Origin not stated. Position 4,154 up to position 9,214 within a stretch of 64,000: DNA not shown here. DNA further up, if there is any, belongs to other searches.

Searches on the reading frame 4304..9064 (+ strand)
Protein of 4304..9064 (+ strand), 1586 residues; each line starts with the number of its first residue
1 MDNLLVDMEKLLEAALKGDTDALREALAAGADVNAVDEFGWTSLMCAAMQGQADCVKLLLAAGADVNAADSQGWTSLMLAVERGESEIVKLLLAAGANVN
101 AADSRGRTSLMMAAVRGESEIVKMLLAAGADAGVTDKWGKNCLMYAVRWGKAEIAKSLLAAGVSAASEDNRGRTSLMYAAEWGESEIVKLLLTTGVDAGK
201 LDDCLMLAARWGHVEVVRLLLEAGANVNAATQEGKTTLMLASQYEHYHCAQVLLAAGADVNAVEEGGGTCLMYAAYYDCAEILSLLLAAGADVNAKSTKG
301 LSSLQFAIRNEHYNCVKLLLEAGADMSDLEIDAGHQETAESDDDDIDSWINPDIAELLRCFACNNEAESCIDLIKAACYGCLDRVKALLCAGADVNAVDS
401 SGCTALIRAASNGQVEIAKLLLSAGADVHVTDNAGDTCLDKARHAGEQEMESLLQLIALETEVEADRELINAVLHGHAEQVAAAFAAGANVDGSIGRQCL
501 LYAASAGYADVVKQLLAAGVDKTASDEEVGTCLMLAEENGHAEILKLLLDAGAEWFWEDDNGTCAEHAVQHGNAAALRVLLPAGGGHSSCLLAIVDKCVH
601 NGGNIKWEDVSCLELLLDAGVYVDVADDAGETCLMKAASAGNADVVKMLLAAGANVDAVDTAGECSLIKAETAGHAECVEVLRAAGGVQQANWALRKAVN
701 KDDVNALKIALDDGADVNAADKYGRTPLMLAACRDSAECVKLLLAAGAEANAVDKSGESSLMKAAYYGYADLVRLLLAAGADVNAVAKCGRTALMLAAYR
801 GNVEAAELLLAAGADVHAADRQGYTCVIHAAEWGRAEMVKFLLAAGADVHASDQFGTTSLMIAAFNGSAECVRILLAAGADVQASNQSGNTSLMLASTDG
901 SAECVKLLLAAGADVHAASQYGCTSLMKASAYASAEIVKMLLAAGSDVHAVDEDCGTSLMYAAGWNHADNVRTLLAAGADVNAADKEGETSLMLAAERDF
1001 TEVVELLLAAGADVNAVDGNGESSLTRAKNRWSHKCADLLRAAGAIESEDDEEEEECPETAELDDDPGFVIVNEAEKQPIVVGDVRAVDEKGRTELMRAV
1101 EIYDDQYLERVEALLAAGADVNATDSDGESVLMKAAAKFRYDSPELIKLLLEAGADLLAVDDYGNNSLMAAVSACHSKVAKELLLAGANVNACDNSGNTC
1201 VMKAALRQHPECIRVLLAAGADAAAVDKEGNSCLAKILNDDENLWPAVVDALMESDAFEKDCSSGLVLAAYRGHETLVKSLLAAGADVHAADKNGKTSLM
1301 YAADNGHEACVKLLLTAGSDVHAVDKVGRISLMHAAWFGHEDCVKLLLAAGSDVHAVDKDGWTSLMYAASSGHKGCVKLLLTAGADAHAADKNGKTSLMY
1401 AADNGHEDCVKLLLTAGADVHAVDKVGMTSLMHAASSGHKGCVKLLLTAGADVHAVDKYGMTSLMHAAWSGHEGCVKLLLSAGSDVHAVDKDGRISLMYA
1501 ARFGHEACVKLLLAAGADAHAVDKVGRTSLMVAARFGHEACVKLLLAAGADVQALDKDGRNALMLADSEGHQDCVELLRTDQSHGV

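Call 49: search_protein_families(library=pfam, proteins=[window:4304-9064:+], max_evalue=0.0001)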
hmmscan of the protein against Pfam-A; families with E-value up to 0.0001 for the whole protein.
window:4304-9064:+ (1586 aa): 8 families
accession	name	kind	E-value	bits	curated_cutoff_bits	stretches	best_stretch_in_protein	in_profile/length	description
PF12796.13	Ank_2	-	2.2e-266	861.9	27.3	20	1332-1423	1-89/90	Ankyrin repeats (3 copies)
PF00023.36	Ank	-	1.8e-246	781.7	21.1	19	1393-1425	1-33/33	Ankyrin repeat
PF13637.12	Ank_4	-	2.2e-195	628.3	22.7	23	375-422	3-50/50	Ankyrin repeats (many copies)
PF13857.12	Ank_5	-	4e-153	495.9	27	15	253-307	1-56/56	Ankyrin repeats (many copies)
PF13606.12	Ank_3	-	5.4e-134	418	22.3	0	39-68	1-30/30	Ankyrin repeat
PF24521.3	Ank_KRIT1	-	2.6e-44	151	80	1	7-95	18-107/149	KRIT1 ankyrin-repeats domain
PF23745.1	ANK_LRRK2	-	1.7e-25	89.8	27.5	0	42-127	33-114/130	LRRK2 ANK repeat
PF23881.1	DUF7234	-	2.7e-13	50.2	24.4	0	997-1037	23-63/80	Family of unknown function (DUF7234)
